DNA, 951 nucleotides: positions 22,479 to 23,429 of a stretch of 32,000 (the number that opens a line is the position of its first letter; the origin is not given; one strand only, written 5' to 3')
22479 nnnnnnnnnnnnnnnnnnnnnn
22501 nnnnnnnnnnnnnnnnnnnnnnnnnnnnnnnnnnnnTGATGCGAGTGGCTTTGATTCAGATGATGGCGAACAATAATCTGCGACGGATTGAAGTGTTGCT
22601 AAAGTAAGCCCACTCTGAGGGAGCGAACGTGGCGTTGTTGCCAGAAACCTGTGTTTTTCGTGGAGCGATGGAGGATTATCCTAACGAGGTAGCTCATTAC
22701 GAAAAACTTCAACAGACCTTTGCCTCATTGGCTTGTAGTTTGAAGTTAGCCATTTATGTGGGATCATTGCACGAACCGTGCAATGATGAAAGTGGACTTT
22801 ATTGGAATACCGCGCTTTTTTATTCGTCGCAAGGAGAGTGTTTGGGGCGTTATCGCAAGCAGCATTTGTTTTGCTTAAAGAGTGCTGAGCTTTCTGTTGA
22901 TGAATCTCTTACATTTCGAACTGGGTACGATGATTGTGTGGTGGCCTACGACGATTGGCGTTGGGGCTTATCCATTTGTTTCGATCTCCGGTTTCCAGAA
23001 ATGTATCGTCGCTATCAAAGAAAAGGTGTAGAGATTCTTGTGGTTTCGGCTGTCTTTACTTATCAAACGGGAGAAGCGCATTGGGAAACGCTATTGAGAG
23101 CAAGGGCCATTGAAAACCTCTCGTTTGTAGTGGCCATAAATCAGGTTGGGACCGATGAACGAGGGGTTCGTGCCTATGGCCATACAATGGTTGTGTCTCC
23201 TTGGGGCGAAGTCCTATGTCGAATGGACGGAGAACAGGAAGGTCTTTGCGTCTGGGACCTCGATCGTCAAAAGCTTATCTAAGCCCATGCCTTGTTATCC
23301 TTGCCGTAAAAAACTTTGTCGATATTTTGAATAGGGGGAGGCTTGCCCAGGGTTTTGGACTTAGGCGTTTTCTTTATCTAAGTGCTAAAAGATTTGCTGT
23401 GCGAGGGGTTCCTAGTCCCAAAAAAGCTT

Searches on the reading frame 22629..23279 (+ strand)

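Call 7: search_protein_families(library=pfam, proteins=[window:22629-23279:+], max_evalue=0.01)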
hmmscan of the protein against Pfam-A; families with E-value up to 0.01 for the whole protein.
window:22629-23279:+ (217 aa): 1 family
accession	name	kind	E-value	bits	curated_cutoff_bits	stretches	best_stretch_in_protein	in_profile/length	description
PF00795.27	CN_hydrolase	-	4.9e-43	147.7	23.2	1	3-215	37-250/256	Carbon-nitrogen hydrolase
